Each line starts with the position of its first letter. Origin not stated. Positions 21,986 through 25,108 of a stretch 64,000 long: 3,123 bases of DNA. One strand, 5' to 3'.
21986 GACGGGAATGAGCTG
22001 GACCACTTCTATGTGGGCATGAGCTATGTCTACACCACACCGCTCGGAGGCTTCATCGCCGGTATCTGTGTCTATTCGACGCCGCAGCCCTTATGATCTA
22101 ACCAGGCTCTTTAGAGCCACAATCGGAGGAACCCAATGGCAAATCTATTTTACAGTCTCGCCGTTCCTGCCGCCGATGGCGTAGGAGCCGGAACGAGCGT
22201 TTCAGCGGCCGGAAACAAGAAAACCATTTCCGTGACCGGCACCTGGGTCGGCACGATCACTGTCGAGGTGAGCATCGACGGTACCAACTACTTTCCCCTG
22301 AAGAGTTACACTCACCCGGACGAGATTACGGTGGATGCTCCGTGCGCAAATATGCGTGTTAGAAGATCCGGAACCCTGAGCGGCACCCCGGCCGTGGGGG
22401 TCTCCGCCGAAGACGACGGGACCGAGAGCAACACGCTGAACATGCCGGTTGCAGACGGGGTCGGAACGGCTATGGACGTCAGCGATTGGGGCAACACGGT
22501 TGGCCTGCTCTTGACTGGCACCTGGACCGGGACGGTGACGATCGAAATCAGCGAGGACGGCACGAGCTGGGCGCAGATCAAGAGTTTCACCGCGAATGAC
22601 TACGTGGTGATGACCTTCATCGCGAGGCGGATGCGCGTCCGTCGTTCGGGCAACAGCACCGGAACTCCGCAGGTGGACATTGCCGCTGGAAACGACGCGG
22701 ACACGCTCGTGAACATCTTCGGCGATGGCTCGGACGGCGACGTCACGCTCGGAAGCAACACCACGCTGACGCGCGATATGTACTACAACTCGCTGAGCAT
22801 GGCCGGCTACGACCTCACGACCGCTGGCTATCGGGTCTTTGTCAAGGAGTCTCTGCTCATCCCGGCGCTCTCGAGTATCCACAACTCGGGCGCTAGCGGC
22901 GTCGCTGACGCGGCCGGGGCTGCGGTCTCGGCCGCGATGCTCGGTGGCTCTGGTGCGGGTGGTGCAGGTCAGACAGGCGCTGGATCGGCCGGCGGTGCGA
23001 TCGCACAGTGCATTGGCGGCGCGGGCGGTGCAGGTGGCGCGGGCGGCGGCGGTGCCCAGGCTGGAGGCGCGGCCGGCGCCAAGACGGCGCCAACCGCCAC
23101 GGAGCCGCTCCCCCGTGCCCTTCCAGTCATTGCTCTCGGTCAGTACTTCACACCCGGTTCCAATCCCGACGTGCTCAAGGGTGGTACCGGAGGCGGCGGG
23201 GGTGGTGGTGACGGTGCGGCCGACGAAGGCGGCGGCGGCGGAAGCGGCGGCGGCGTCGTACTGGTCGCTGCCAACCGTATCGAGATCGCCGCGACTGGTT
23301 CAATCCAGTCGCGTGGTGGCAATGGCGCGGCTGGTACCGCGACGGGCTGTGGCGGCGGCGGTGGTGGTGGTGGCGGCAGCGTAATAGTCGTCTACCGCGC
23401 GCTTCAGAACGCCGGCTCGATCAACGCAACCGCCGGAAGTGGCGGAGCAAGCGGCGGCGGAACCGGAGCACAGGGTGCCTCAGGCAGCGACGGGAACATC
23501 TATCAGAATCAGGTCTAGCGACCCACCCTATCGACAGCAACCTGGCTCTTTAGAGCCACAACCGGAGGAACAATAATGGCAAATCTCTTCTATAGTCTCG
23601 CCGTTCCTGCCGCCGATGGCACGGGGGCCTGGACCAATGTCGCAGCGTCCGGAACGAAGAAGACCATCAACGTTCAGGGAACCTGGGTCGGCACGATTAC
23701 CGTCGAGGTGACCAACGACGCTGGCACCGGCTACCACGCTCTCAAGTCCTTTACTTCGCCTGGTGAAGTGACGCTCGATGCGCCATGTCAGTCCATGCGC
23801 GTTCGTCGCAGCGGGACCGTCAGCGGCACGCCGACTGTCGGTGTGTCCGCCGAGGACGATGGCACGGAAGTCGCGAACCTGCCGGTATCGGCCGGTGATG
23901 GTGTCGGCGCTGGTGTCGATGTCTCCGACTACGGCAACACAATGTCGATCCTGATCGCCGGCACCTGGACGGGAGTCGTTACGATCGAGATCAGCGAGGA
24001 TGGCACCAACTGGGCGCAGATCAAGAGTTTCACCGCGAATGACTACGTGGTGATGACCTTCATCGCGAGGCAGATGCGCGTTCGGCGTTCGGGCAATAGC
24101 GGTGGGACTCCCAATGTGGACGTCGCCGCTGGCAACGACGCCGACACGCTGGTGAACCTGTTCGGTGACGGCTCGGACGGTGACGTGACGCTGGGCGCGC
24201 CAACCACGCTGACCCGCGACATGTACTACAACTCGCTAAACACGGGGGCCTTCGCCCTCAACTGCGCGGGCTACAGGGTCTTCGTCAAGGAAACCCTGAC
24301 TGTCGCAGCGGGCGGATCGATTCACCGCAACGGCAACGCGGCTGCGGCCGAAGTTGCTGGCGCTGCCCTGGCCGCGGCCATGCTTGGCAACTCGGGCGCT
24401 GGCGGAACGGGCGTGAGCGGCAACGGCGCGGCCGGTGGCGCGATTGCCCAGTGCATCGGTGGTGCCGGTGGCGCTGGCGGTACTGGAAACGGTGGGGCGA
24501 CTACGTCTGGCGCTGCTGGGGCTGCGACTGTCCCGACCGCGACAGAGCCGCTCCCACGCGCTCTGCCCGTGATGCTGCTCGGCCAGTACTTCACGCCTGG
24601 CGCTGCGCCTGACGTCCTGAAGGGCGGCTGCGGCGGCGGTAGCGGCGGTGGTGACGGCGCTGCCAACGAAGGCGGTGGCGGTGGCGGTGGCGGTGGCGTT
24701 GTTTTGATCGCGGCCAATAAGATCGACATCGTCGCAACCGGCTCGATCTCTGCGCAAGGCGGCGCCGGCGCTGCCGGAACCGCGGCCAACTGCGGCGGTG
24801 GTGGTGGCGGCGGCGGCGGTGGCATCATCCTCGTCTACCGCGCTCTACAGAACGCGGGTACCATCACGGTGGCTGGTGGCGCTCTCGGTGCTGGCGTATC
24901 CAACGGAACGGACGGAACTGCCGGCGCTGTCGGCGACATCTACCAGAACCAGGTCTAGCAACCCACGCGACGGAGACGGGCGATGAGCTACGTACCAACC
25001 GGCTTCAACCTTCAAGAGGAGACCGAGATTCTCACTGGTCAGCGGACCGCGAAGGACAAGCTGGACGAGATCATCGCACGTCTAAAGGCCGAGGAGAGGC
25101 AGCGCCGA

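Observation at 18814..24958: Four-member family of modular surface proteins: conserved double beta-domain N-terminus with swapped C-terminal modules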

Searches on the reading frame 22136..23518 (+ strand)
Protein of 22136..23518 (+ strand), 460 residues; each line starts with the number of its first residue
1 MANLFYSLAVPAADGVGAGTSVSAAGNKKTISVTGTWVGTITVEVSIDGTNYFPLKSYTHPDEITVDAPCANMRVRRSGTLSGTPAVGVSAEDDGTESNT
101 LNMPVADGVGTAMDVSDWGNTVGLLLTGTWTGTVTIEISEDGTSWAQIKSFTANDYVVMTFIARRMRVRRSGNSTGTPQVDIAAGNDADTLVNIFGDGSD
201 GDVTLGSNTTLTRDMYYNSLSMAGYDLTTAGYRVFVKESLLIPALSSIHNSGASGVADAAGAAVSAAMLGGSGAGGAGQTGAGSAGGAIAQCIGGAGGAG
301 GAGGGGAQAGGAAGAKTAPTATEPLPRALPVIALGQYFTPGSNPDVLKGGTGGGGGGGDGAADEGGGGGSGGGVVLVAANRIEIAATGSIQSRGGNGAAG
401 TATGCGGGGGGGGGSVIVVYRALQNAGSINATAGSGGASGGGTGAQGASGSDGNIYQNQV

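Call 5: search_protein_families(library=pfam, proteins=[window:22136-23518:+], max_evalue=1)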
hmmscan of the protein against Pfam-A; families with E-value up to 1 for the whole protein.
window:22136-23518:+ (460 aa): 2 families
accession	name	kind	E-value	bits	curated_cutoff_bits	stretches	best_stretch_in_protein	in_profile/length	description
PF00754.31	F5_F8_type_C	-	0.0022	18.6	28.2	0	128-155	60-90/127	F5/8 type C domain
PF22633.2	F5_F8_type_C_2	-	0.043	14.9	27.8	0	130-155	47-72/91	NedA-like, galactose-binding domain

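Call 6: search_protein_families(library=phrogs, proteins=[window:22136-23518:+], max_evalue=0.1)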
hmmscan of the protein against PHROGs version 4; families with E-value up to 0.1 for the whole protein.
window:22136-23518:+ (460 aa): 1 family
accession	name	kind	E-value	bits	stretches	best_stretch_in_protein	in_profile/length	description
phrog_13336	-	unknown function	0.00058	20.2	1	363-451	239-329/339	-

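Call 13: find_encoding_contigs(protein=window:22136-23518:+, flank=10000, max_places=4)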
Protein window:22136-23518:+ (460 aa): no gene with exactly this product is on record in the collection.

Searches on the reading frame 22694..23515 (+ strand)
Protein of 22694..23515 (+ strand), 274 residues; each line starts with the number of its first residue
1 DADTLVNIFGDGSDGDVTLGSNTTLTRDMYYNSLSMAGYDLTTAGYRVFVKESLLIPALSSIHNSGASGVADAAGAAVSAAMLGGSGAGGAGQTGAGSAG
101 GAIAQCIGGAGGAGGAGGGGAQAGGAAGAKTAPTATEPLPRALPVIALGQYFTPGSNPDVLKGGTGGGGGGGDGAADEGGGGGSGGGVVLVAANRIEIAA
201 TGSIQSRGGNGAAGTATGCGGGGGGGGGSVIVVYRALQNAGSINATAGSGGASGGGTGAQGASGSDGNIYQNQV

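Call 44: search_dna_similar(query=window:22694-23515:+, collection=phages, mode=protein, max_evalue=0.001, max_rows=25)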
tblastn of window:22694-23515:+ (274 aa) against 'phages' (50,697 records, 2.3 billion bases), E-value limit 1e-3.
No match.

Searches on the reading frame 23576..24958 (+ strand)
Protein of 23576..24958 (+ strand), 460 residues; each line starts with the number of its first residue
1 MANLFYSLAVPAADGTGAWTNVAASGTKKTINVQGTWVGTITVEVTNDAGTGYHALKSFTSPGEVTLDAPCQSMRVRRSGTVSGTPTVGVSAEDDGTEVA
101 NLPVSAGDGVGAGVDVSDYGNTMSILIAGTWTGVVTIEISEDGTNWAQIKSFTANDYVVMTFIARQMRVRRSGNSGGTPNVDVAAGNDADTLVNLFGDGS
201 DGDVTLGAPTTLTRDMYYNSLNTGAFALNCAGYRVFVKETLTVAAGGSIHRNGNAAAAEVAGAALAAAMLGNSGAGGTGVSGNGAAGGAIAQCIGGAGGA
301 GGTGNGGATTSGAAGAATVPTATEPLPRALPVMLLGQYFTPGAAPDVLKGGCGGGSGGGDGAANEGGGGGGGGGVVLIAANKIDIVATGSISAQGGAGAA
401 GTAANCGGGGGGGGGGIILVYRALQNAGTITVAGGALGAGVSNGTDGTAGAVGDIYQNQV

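Call 5: search_protein_families(library=pfam, proteins=[window:23576-24958:+], max_evalue=1)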
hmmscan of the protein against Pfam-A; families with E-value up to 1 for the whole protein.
window:23576-24958:+ (460 aa): 2 families
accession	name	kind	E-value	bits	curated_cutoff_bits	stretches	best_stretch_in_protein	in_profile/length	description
PF00754.31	F5_F8_type_C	-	0.013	16.1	28.2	0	130-156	61-90/127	F5/8 type C domain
PF21226.3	MalQ_N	-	0.25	12.2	24.1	1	27-58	45-76/91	MalQ N-terminal beta sandwich domain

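Call 6: search_protein_families(library=phrogs, proteins=[window:23576-24958:+], max_evalue=0.1)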
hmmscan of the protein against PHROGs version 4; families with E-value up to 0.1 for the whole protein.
window:23576-24958:+ (460 aa): 1 family
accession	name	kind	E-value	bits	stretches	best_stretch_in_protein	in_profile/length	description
phrog_24106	-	unknown function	0.085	14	0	153-192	37-76/84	-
